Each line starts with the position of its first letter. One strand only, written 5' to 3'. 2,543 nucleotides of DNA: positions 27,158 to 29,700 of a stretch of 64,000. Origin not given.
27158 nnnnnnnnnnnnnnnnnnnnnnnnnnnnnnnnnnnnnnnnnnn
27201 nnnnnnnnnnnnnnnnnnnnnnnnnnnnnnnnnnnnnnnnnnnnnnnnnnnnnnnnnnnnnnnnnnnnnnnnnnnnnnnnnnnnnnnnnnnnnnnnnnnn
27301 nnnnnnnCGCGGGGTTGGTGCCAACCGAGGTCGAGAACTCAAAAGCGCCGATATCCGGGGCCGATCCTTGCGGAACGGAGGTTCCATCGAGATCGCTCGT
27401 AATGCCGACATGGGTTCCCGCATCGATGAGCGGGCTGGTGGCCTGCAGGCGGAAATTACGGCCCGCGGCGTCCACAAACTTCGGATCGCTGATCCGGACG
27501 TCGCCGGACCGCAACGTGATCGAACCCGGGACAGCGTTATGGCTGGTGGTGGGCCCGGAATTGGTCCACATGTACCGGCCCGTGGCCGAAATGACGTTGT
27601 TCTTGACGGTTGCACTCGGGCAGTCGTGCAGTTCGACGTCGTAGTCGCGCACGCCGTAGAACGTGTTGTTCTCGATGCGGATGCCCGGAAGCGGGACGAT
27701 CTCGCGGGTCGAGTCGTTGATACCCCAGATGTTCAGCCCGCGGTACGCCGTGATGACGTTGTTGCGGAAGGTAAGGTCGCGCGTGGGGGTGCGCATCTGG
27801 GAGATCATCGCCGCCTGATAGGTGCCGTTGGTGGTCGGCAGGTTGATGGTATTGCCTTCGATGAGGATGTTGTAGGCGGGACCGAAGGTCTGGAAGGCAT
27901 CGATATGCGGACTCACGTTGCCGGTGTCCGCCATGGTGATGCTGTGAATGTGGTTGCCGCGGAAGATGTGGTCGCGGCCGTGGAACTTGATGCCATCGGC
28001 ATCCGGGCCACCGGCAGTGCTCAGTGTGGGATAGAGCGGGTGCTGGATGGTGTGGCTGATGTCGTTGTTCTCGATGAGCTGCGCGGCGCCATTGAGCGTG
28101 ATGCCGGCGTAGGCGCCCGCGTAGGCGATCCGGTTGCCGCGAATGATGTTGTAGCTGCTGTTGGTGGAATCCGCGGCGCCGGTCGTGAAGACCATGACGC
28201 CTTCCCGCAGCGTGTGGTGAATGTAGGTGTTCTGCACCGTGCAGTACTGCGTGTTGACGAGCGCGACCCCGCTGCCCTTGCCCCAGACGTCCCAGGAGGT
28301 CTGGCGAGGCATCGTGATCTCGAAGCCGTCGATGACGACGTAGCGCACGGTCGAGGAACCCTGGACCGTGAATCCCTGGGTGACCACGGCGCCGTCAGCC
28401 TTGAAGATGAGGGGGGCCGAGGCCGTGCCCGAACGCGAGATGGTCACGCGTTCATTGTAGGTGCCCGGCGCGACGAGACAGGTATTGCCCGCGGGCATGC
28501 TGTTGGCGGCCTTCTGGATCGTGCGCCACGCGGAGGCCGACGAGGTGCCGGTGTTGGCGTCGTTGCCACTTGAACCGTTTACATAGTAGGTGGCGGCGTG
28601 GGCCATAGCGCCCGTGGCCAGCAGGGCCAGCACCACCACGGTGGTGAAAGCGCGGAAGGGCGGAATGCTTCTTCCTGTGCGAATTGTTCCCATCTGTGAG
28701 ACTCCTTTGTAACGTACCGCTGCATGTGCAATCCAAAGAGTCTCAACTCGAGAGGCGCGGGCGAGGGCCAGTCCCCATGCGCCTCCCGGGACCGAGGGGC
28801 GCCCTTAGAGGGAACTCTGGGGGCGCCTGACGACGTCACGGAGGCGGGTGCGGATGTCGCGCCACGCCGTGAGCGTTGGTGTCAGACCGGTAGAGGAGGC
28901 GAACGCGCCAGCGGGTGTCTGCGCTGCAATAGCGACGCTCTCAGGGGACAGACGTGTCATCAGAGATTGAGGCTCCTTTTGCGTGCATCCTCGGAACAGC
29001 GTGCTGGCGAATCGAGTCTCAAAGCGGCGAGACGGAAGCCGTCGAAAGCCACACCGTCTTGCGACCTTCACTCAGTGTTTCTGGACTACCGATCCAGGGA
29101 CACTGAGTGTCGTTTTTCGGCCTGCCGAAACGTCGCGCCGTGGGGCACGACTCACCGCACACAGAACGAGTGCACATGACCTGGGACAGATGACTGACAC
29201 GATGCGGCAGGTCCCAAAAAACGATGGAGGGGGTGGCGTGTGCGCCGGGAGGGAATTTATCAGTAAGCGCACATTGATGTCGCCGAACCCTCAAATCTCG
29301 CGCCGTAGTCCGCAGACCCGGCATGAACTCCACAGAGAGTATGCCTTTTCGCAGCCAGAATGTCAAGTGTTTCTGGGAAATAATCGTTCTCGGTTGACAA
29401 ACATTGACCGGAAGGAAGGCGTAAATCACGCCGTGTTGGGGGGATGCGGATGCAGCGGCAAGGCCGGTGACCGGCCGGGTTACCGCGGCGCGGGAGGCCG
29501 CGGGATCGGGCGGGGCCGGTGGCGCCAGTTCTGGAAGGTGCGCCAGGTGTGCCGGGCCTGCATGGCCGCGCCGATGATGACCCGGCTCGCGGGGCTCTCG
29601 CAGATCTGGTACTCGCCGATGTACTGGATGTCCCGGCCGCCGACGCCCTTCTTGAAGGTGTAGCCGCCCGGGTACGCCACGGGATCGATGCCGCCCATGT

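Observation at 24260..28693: Giant beta-helix protein with an internal 1.3-kb duplication and six near-identical 240-bp tandem repeats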

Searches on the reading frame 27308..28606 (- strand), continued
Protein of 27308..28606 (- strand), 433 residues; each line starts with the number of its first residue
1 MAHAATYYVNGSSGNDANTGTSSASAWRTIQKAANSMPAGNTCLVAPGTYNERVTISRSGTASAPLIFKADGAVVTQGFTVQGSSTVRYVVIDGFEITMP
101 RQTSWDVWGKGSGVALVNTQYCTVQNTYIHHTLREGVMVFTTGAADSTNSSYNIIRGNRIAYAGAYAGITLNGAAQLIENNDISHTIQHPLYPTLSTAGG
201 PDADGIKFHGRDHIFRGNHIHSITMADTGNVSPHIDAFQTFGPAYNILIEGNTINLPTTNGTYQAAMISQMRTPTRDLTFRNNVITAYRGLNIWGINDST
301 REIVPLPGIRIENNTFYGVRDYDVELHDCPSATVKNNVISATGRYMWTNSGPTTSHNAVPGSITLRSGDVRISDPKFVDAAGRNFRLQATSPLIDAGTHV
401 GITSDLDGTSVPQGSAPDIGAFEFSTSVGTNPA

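Call 79: search_protein_families(library=pfam, proteins=[window:27308-28606:-], max_evalue=1)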
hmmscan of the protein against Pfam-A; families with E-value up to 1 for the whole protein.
window:27308-28606:- (433 aa): 4 families
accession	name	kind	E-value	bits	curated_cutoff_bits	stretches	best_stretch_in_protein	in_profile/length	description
PF07602.17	DUF1565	-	2.4e-14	53.7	20.3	2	89-185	106-197/257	Protein of unknown function (DUF1565)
PF13229.12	Beta_helix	-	1.5e-12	47.9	25.9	1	105-263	21-143/158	Right handed beta helix region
PF05048.19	NosD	-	0.00032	20.6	23.6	1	279-344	50-105/212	Periplasmic copper-binding protein (NosD)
PF17161.10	DUF5123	-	0.32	12.6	35.1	0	333-393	28-104/113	Domain of unknown function (DUF5123)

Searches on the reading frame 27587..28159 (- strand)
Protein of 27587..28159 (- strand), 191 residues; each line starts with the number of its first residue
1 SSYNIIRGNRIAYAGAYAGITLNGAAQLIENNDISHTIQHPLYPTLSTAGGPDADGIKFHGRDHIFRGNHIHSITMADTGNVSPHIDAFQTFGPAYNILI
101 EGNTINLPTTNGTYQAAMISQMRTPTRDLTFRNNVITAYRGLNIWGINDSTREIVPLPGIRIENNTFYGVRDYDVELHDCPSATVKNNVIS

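Call 48: search_solved_structures(query=A2, max_evalue=10, show_alignments=5)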
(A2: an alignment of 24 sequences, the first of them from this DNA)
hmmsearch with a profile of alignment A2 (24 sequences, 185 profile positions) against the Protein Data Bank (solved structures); distinct sequences matched with E-value up to 10: 15.
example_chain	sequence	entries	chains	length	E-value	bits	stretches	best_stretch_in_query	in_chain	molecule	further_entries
1k5c_A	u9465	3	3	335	0.00011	25.1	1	91-178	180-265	ENDOPOLYGALACTURONASE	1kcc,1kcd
3zpp_A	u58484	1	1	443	0.00028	23.8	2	68-171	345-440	CELL WALL SURFACE ANCHOR FAMILY PROTEIN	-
8yk3_A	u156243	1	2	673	0.00095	22.1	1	147-184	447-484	Alpha-galactosidase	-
3jur_A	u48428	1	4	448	0.00096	22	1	92-171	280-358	Exo-poly-alpha-D-galacturonosidase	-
9rx2_A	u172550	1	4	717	0.0012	21.7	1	24-75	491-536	Parallel beta-helix repeat protein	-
8yk2_B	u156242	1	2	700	0.0012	21.7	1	147-184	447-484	Alpha-galactosidase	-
8yk1_A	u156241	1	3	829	0.0023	20.8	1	147-184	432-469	Alpha-galactosidase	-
8pvs_A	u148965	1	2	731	0.072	15.9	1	119-182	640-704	Alpha-1,3-galactosidase B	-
8hbn_A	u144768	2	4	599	0.073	15.9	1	100-184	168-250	mRNA export factor MEX67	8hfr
4wwu_A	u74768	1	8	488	0.18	14.7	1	100-184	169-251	mRNA export factor MEX67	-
2qxz_A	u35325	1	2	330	0.55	13.1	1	48-184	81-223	pectate lyase II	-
2qy1_A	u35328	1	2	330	0.55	13.1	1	48-184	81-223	Pectate lyase II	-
2qx3_A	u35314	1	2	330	1.1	12.1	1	48-184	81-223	Pectate lyase II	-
2pyg_A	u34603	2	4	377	1.6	11.5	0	2-68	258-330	Poly(beta-D-mannuronate) C5 epimerase 4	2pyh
7o79_A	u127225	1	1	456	3.9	10.3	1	46-71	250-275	Poly(Beta-D-mannuronate) lyase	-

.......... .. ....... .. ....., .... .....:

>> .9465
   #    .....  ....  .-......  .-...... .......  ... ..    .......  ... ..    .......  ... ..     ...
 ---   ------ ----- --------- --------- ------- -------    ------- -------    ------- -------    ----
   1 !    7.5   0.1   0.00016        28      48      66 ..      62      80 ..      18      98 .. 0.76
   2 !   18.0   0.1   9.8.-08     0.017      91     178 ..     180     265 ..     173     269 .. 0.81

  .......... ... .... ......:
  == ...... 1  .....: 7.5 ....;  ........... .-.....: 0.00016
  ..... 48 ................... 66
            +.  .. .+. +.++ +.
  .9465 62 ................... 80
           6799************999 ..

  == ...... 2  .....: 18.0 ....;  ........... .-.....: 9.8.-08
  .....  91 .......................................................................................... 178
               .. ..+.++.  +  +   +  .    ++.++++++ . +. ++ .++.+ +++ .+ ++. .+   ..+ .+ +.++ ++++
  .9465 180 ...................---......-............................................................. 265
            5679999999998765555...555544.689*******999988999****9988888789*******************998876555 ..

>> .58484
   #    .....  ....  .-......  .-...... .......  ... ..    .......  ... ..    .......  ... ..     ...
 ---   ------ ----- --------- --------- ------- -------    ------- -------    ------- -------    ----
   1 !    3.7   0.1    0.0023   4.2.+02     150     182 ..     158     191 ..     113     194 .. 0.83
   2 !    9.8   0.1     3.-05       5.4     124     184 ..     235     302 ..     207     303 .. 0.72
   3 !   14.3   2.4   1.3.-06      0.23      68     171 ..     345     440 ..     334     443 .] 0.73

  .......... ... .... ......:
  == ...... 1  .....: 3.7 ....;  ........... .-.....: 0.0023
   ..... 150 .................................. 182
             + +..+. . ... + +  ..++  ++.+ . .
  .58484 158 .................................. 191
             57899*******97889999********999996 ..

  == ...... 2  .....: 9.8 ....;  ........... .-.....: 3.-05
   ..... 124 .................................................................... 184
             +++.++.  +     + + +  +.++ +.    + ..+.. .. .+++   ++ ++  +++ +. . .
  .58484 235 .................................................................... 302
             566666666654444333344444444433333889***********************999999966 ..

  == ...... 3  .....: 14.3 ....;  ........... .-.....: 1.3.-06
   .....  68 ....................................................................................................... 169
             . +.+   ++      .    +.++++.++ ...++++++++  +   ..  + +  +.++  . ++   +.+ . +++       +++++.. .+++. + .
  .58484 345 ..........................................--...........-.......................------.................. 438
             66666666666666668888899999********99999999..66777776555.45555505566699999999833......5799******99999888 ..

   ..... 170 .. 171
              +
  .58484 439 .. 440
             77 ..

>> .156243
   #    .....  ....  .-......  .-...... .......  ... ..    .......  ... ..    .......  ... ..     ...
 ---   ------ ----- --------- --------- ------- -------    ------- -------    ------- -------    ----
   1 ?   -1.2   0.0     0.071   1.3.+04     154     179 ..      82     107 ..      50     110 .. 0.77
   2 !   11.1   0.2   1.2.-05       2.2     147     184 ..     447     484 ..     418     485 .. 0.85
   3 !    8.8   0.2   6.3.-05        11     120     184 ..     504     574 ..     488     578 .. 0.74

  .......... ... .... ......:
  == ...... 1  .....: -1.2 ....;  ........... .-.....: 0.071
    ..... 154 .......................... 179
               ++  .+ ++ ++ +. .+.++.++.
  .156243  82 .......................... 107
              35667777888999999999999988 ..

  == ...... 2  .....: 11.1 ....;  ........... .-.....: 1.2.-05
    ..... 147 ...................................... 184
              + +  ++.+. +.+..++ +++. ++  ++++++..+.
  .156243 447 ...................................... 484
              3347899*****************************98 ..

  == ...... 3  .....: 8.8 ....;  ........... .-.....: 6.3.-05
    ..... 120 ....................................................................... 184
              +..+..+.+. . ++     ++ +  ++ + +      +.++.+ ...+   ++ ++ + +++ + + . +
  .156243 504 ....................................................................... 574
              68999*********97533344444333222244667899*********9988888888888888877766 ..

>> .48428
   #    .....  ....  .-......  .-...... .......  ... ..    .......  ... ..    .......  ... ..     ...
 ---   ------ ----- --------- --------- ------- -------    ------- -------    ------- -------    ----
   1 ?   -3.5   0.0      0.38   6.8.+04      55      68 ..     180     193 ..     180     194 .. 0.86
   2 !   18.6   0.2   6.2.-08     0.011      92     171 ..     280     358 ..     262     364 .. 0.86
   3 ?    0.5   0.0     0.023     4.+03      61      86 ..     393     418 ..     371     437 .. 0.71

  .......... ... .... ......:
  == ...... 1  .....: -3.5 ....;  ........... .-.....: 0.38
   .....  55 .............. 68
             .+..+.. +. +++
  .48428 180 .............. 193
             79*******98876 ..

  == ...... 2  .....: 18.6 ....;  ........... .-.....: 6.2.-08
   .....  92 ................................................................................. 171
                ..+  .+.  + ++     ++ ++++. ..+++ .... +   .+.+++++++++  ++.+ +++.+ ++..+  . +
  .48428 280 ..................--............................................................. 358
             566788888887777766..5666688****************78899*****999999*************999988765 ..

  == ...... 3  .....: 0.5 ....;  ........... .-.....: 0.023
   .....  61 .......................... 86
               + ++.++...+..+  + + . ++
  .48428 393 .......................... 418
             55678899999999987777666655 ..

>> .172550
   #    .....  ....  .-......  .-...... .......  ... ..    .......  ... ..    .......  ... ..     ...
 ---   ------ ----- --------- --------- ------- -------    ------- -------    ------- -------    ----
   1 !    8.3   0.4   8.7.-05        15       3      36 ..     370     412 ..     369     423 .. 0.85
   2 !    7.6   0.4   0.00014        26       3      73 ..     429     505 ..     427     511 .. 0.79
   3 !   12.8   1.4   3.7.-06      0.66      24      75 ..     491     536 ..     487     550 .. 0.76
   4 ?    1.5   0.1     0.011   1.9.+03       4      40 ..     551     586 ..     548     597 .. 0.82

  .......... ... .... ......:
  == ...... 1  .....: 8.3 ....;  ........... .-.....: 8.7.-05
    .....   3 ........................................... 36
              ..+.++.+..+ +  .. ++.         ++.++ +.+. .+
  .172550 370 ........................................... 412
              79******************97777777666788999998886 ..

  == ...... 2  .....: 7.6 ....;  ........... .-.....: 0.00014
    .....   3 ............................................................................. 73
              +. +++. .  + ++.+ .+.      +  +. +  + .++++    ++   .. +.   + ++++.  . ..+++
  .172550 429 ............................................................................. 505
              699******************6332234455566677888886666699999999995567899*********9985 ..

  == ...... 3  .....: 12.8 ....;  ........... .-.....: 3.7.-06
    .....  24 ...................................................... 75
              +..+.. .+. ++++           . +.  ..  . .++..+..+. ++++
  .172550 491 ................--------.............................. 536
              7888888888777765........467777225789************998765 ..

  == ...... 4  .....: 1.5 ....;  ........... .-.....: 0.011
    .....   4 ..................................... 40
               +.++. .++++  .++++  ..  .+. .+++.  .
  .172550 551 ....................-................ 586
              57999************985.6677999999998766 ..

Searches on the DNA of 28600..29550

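Call 62: search_rna_families(source=window, start=28600, end=29550, threshold=evalue, max_evalue=1)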
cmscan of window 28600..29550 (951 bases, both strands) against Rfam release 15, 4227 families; matches with E-value up to 1: 1.
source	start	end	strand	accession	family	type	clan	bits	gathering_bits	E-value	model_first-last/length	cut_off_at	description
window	29050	29123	+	RF00664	mir-223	Gene; miRNA;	-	15.9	57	0.78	1-106/106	no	mir-223 microRNA precursor family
